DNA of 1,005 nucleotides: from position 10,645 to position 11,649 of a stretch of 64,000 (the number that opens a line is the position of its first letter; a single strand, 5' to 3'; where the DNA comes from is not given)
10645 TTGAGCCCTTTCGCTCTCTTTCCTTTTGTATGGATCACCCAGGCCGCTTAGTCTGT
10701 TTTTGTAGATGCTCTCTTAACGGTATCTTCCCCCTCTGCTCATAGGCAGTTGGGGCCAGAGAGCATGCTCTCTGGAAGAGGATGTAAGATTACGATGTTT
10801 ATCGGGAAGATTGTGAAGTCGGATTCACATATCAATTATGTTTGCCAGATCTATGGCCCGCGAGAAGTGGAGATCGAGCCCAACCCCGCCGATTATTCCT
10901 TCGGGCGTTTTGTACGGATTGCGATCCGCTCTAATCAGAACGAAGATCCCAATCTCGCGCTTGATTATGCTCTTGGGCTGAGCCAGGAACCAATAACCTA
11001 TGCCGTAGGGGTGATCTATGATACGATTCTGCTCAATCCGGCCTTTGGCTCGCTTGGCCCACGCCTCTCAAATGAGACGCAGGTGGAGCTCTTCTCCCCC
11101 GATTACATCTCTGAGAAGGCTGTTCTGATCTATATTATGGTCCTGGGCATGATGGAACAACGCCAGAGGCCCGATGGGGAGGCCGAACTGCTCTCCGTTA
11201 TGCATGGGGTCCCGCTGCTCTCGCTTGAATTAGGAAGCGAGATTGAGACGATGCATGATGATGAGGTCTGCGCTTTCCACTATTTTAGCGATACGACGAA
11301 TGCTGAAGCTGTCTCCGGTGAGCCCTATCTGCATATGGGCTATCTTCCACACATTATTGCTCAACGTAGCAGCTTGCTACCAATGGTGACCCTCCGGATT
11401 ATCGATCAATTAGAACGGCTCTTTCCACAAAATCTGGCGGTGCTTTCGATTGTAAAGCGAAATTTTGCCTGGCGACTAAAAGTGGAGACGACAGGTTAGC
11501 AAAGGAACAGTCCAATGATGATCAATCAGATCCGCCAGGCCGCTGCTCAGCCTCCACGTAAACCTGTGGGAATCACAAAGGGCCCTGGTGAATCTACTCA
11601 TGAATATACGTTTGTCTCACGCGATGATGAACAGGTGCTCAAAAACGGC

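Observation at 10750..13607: Three-gene cassette: unknown protein + HerA/FtsK-like ATPase + small 4-TM protein (candidate novel defence or DNA-processing module)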

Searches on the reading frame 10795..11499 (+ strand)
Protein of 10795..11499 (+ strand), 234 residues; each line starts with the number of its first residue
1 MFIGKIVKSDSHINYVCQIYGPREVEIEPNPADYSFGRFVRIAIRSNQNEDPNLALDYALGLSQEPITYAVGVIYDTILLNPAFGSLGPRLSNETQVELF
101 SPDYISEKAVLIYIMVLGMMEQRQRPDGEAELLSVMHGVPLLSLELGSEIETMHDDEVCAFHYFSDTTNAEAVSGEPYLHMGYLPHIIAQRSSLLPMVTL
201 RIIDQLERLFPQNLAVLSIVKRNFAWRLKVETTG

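Call 3: search_protein_families(library=pfam, proteins=[window:10795-11499:+], max_evalue=0.1)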
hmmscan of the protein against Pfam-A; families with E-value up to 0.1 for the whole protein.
window:10795-11499:+ (234 aa): 1 family
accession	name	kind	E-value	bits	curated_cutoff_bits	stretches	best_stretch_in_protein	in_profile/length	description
PF11785.13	Aft1_OSA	-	0.04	14.8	22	0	15-37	27-49/57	Aft1 osmotic stress response (OSM) domain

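Call 4: search_protein_families(library=padloc, proteins=[window:10795-11499:+], max_evalue=0.1)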
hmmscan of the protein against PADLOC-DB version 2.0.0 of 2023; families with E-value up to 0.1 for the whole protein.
window:10795-11499:+ (234 aa): 0 families

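Call 5: search_protein_families(library=ncbifam, proteins=[window:10795-11499:+], max_evalue=0.1)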
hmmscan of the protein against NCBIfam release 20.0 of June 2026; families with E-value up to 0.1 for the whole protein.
window:10795-11499:+ (234 aa): 0 families

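Call 6: find_homologous_proteins(query=window:10795-11499:+, max_evalue=0.001)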
Query window:10795-11499:+ (234 aa): 1094 proteins with E <= 0.001 among 1395 candidates; the best 120 are listed.
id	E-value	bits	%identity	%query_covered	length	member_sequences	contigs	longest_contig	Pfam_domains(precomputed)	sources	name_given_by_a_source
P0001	3.5e-151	519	100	100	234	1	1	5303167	PF26500.1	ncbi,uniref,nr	ncbi:hypothetical protein [Tengunoibacter tsumagoiensis]|uniref:DUF8166 domain-containing protein n=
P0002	5.1e-128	444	85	100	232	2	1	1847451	PF26500.1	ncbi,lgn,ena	-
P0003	6.8e-127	440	86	100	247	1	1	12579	PF26500.1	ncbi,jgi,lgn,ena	-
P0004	3.6e-126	438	85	100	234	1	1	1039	PF26500.1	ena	-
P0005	9.2e-126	436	85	100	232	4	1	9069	PF26500.1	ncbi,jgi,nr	ncbi:MAG TPA: hypothetical protein VFB12_28275 [Ktedonobacteraceae bacterium]|nr:hypothetical protei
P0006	2.5e-125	435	85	100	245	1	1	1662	PF26500.1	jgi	jgi:hypothetical protein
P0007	9.3e-125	433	83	100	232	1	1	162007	PF26500.1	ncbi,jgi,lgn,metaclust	metaclust:\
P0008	1.5e-124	432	83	100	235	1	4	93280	PF26500.1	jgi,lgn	jgi:hypothetical protein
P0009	2.0e-124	432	82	100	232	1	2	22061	PF26500.1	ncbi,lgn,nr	ncbi:MAG: hypothetical protein H0V70_25470 [Ktedonobacteraceae bacterium]|nr:hypothetical protein [K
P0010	4.4e-124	431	83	100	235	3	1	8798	PF26500.1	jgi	jgi:hypothetical protein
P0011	4.6e-124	431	84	100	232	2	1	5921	PF26500.1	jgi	jgi:hypothetical protein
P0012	5.8e-124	430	86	100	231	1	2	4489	PF26500.1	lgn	-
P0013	8.5e-124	430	83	100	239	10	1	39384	PF26500.1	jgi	jgi:hypothetical protein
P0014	1.2e-123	429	83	100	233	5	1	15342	PF26500.1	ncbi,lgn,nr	ncbi:MAG: hypothetical protein M3Y81_10875 [Chloroflexota bacterium]|nr:hypothetical protein [Chloro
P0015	1.2e-123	429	83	100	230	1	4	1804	PF26500.1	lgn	-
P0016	1.3e-123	429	83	100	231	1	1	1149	PF26500.1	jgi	-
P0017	1.8e-123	429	82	100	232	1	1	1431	PF26500.1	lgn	-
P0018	1.9e-123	429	84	100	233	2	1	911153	PF26500.1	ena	-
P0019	2.8e-123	428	84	100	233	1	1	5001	PF26500.1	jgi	jgi:hypothetical protein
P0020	3.7e-123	428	82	100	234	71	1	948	PF26500.1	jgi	-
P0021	5.7e-123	427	83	100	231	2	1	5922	PF26500.1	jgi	-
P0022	6.4e-123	427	82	100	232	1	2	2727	PF26500.1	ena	-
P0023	7.5e-123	427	83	100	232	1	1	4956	PF26500.1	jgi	jgi:hypothetical protein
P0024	8.9e-123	426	82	100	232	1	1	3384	PF26500.1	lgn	-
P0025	1.1e-122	426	82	100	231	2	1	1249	PF26500.1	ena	-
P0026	1.3e-122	426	82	100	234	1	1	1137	PF26500.1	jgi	jgi:hypothetical protein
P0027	1.6e-122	426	82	100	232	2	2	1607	PF26500.1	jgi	jgi:hypothetical protein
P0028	1.7e-122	426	83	100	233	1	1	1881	PF26500.1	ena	-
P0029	1.8e-122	425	81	100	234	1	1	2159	PF26500.1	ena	-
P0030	1.9e-122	425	83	100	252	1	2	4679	PF26500.1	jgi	jgi:hypothetical protein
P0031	2.3e-122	425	84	100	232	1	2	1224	PF26500.1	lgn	-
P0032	2.4e-122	425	82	100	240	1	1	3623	PF26500.1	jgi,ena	-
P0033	2.5e-122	425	81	100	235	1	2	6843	PF26500.1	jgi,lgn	jgi:hypothetical protein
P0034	2.5e-122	425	82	100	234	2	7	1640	PF26500.1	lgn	-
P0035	2.5e-122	425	82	100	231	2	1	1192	PF26500.1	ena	-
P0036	2.5e-122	425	81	100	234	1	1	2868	PF26500.1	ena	-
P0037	2.7e-122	425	82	100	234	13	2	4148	PF26500.1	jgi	jgi:hypothetical protein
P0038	2.7e-122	425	82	100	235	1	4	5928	PF26500.1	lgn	-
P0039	3.2e-122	425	82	100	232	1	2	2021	PF26500.1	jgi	jgi:hypothetical protein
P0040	3.4e-122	425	82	100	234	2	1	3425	PF26500.1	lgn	-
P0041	3.9e-122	424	82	100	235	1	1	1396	PF26500.1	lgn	-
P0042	4.0e-122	424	81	100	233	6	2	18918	PF26500.1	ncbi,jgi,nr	ncbi:MAG TPA: hypothetical protein VL485_30270 [Ktedonobacteraceae bacterium]|jgi:hypothetical prote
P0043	4.4e-122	424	82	100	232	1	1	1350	PF26500.1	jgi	jgi:hypothetical protein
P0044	5.1e-122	424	81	100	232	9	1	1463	PF26500.1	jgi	jgi:hypothetical protein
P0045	5.9e-122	424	81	100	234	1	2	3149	PF26500.1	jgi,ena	jgi:hypothetical protein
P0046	6.3e-122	424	81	100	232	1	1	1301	PF26500.1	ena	-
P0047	7.8e-122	423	81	100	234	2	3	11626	PF26500.1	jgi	jgi:hypothetical protein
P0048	8.2e-122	423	81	100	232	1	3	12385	PF26500.1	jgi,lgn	jgi:hypothetical protein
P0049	9.0e-122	423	81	100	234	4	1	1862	PF26500.1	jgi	-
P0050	9.6e-122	423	84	100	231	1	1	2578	PF26500.1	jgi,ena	jgi:hypothetical protein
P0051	1.6e-121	422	82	100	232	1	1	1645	PF26500.1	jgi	jgi:hypothetical protein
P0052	1.7e-121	422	82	100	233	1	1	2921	PF26500.1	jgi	jgi:hypothetical protein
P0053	1.7e-121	422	82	100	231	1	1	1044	PF26500.1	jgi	-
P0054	1.8e-121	422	82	100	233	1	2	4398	PF26500.1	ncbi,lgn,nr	ncbi:MAG: hypothetical protein J2P37_21995 [Ktedonobacteraceae bacterium]|nr:hypothetical protein [K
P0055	1.8e-121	422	82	100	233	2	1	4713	PF26500.1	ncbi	-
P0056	1.8e-121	422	82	100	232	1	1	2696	PF26500.1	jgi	-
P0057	1.9e-121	422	82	100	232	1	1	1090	PF26500.1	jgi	jgi:hypothetical protein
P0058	2.1e-121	422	82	100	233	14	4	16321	PF26500.1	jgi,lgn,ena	jgi:hypothetical protein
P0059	2.7e-121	422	82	100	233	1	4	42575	PF26500.1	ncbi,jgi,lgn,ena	-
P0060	4.3e-121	421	82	100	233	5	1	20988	PF26500.1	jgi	-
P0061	4.4e-121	421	81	100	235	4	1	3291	PF26500.1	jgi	jgi:hypothetical protein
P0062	4.4e-121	421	82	100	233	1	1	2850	PF26500.1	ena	-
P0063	4.4e-121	421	83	100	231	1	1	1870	PF26500.1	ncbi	-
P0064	6.0e-121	420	81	100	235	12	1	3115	PF26500.1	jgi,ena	-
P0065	6.7e-121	420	83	100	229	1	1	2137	PF26500.1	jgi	jgi:hypothetical protein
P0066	8.5e-121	420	82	100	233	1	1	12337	PF26500.1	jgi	jgi:hypothetical protein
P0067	1.0e-120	420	83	100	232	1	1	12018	PF26500.1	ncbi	-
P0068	1.1e-120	420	80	100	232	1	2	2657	PF26500.1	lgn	-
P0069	1.2e-120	420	81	100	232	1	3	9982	PF26500.1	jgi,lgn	jgi:hypothetical protein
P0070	1.3e-120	419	81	100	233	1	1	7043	PF26500.1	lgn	-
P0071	1.6e-120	419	81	100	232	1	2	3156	PF26500.1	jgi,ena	jgi:hypothetical protein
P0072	1.9e-120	419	81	100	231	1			PF26500.1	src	-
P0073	1.9e-120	419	81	100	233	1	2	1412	PF26500.1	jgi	jgi:hypothetical protein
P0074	2.4e-120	419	81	100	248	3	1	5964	PF26500.1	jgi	-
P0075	2.4e-120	419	81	100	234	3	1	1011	PF26500.1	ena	-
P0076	2.4e-120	418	83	100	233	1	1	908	PF26500.1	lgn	-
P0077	2.9e-120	418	81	100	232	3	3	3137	PF26500.1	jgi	jgi:hypothetical protein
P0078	2.9e-120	418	80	100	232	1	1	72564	PF26500.1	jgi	jgi:hypothetical protein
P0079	3.1e-120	418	79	100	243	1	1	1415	PF26500.1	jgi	-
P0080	3.2e-120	418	81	100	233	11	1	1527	PF26500.1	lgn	-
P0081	3.3e-120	418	82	100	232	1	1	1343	PF26500.1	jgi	jgi:hypothetical protein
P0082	3.9e-120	418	82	100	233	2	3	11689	PF26500.1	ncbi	ncbi:MAG: hypothetical protein NVS2B12_12420 [Ktedonobacteraceae bacterium]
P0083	3.9e-120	418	80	100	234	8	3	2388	PF26500.1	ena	-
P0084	3.9e-120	418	83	100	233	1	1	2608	PF26500.1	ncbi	-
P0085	4.0e-120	418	81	100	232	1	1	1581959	PF26500.1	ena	-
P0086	4.2e-120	418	81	100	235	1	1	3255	PF26500.1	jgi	jgi:hypothetical protein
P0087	4.2e-120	418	82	100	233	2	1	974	PF26500.1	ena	-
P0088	4.2e-120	418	81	100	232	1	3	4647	PF26500.1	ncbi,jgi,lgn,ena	ncbi:MAG TPA: hypothetical protein VII61_19085 [Ktedonobacteraceae bacterium]|jgi:hypothetical prote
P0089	4.7e-120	418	83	100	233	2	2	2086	PF26500.1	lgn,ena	-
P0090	5.3e-120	417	82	100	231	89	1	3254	PF26500.1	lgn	-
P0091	6.2e-120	417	83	100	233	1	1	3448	PF26500.1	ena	-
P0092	6.2e-120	417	81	100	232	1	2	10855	PF26500.1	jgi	jgi:hypothetical protein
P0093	6.3e-120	417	81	100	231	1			PF26500.1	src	-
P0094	6.8e-120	417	82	100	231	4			PF26500.1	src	-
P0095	7.3e-120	417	81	100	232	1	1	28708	PF26500.1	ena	-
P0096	8.0e-120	417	81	100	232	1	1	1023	PF26500.1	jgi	jgi:hypothetical protein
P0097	8.2e-120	417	82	100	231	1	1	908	PF26500.1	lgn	-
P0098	9.7e-120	417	80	100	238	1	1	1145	PF26500.1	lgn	-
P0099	1.2e-119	416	83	100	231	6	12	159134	PF26500.1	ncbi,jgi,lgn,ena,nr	ncbi:MAG TPA: hypothetical protein VKV37_03580 [Ktedonobacteraceae bacterium]|jgi:hypothetical prote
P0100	1.3e-119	416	81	100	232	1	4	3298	PF26500.1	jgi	jgi:hypothetical protein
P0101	1.5e-119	416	81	100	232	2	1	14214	PF26500.1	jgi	jgi:hypothetical protein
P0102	1.6e-119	416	81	100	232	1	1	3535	PF26500.1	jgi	jgi:hypothetical protein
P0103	2.0e-119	416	80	100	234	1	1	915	PF26500.1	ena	-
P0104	2.1e-119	415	81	100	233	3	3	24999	PF26500.1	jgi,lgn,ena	-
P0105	2.1e-119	415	80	100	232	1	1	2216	PF26500.1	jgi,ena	-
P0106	2.2e-119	415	81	100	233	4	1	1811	PF26500.1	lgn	-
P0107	2.5e-119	415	82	100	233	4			PF26500.1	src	-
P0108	3.4e-119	415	80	100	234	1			PF26500.1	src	-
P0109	3.5e-119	415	82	100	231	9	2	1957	PF26500.1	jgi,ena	-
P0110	3.6e-119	415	83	100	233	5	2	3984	PF26500.1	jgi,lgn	jgi:hypothetical protein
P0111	3.6e-119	415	81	100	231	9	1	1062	PF26500.1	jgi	jgi:hypothetical protein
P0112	4.5e-119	414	81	100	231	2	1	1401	PF26500.1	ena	-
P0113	4.7e-119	414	81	100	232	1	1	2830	PF26500.1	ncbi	-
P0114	5.3e-119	414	80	100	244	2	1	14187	PF26500.1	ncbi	-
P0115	5.8e-119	414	84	100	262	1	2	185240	PF26500.1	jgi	jgi:hypothetical protein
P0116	7.6e-119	414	80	100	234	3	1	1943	PF26500.1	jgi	jgi:hypothetical protein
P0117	9.4e-119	413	81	100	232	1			PF26500.1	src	-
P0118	1.0e-118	413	83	100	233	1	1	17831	PF26500.1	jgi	jgi:hypothetical protein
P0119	1.1e-118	413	80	100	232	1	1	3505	PF26500.1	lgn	-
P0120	1.3e-118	413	80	100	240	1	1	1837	PF26500.1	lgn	-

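Call 10: find_encoding_contigs(protein=P0002, flank=8000, max_places=3)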
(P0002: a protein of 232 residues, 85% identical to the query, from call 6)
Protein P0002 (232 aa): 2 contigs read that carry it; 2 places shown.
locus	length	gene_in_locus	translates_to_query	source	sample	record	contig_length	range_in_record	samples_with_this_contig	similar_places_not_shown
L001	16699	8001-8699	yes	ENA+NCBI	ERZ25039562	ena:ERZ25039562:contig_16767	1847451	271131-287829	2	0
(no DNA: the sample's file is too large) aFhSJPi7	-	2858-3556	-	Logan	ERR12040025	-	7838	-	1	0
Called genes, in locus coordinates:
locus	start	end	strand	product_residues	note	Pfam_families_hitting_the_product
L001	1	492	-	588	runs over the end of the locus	PF14716:HHH_8, PF14520:HHH_5, PF14791:DNA_pol_B_thumb, PF02811:PHP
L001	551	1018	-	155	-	-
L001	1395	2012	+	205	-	PF02417:Chromate_transp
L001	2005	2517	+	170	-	PF02417:Chromate_transp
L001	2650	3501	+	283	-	PF02839:CBM_5_12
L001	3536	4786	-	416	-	PF01075:Glyco_transf_9 (weak)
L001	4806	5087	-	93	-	-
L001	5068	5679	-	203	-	PF00081:Sod_Fe_N, PF02777:Sod_Fe_C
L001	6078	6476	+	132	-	PF00072:Response_reg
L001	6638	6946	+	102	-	PF04513:Baculo_PEP_C (weak)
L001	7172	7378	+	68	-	PF07927:HicA_toxin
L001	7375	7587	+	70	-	PF15919:HicB_lk_antitox, PF15970:HicB-like_2 (weak), PF21748:UPF0150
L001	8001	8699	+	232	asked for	PF26500:DUF8166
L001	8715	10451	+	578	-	PF01935:DUF87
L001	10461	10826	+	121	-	-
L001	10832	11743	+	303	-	PF01075:Glyco_transf_9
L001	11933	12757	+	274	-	-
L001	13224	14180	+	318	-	PF00493:MCM (weak), PF05496:RuvB_N (weak), PF20030:bpMoxR, PF01078:Mg_chelatase (faint), PF00004:AAA (weak), PF07726:AAA_3, PF07728:AAA_5, PF17863:AAA_lid_2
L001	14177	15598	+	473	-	PF01882:DUF58 (weak)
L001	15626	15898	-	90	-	PF12728:HTH_17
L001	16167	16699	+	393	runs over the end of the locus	PF00285:Citrate_synt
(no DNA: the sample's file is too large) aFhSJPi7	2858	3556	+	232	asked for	PF26500:DUF8166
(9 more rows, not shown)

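Call 13: search_solved_structures(query=window:10795-11499:+, max_evalue=10)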
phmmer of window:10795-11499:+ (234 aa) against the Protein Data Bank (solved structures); distinct sequences matched with E-value up to 10: 0.

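Call 16: search_protein_representatives(protein=window:10795-11499:+)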
Query: 234 residues. Proteins with E-value up to 0.001 (for the whole library): 226; up to 1e-10: 141; up to 1e-30: 25. The best 150 are listed.
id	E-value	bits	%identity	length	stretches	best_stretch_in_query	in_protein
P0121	2.7e-80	285.9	84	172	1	68-234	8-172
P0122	2.3e-77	276.3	83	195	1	1-149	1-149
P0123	3.6e-68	246.2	57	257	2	69-234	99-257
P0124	7.2e-68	245.2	55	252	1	3-234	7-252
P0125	6.5e-60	219.2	58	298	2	68-234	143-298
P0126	1.9e-52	194.8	52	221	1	1-231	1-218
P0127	5.0e-52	193.4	47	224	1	2-234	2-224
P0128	4.9e-51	190.2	48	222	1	1-233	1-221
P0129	1.0e-50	189.1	67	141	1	1-151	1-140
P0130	9.8e-49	182.6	86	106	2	173-234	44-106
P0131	3.6e-48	180.8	47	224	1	1-231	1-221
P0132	1.7e-44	168.8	78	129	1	119-234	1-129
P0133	5.7e-43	163.8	44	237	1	1-229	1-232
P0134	6.1e-43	163.7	72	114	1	29-143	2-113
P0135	5.8e-42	160.5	44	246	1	2-230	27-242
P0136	2.0e-39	152.2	44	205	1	1-231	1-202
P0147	3.7e-30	121.9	41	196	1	1-230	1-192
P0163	1.6e-26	110.0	40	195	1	2-232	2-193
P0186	9.5e-22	94.4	35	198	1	1-229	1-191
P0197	3.4e-20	89.3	33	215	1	1-229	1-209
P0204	5.8e-18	82.0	33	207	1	3-230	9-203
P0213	2.6e-16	76.6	35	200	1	3-227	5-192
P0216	4.5e-16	75.8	35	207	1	3-230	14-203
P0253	9.9e-12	61.6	31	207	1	3-230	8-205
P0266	2.9e-10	56.8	27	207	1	2-231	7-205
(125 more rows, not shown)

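Call 20: find_related_loci(query=A2, collection=genome_contigs, flank=6000)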
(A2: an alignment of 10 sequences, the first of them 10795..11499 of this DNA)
Query A2 (234 aa) in genome_contigs; peptide patterns used: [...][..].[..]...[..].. (x = any residue, [..] = any of these).
236 stretches matched a pattern; 205 encode a relative of the query (tblastn E <= 1e-3); the best 80 are kept; 80 distinct loci.
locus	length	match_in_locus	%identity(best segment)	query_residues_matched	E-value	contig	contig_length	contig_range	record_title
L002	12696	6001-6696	86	1-234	1e-136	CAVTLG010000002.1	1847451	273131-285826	MAG: uncultured Chloroflexia bacterium isolate MFD06714.bin.2.100 genome assembly, contig: contig_16767, whole genome sh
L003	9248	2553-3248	82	1-234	5e-132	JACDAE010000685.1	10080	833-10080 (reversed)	MAG: Ktedonobacteraceae bacterium isolate MGR_bin248 SD2897-2912_k127_404025, whole genome shotgun sequence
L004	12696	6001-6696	83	1-234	1e-131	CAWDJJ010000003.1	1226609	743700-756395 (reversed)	MAG: uncultured Chloroflexia bacterium isolate MFD06435.bin.2.24 genome assembly, contig: contig_48488, whole genome sho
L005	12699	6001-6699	82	1-234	2e-130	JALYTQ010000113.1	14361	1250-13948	MAG: Chloroflexota bacterium isolate LIV bin34 SD1462_NODE_773_length_14361_cov_1.403471, whole genome shotgun sequence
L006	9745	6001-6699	81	1-234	4e-129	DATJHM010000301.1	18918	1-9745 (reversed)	MAG TPA_asm: Ktedonobacteraceae bacterium isolate SMAG_U15512 k141_10970441, whole genome shotgun sequence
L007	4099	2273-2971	82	1-234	6e-131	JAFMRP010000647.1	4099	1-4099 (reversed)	MAG: Ktedonobacteraceae bacterium isolate Bacteria.bin_36 NODE_18293_length_4099_cov_0.995978, whole genome shotgun sequ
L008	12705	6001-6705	84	1-234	9e-129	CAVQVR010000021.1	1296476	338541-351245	MAG: uncultured Chloroflexia bacterium isolate MFD10064.bin.2.18 genome assembly, contig: contig_906, whole genome shotg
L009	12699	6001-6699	82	1-234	2e-128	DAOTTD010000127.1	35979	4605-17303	MAG TPA_asm: Ktedonobacteraceae bacterium isolate B30_77 k127_5715697, whole genome shotgun sequence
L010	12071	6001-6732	80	1-234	4e-128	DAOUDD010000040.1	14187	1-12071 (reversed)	MAG TPA_asm: Ktedonobacteraceae bacterium isolate L3_2 k53_166636, whole genome shotgun sequence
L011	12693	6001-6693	83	1-234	5e-127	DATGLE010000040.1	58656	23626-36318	MAG TPA_asm: Ktedonobacteraceae bacterium isolate SMAG_U9878 k141_290842, whole genome shotgun sequence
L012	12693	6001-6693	82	1-234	1e-126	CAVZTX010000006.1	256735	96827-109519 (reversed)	MAG: uncultured Chloroflexia bacterium isolate MFD09603.bin.3.290 genome assembly, contig: contig_14250, whole genome sh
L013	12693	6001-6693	83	1-234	3e-126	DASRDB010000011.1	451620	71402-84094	MAG TPA_asm: Ktedonobacteraceae bacterium isolate SMAG_U9968 k141_443783, whole genome shotgun sequence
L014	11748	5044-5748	79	1-234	8e-126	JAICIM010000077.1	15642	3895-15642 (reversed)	MAG: Ktedonobacteraceae bacterium isolate GZL_FP_2_bin.97 k141_756091_length_15642_cov_15.2587, whole genome shotgun seq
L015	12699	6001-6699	81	1-234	7e-126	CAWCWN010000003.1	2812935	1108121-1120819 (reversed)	MAG: uncultured Chloroflexia bacterium isolate MFD05377.bin.2.163 genome assembly, contig: contig_36185, whole genome sh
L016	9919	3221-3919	80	1-234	1e-125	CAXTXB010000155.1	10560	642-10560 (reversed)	MAG TPA_asm: uncultured Dictyobacter sp. isolate public_SRR14722086_metawrap_bin.5 genome assembly, contig: public_SRR14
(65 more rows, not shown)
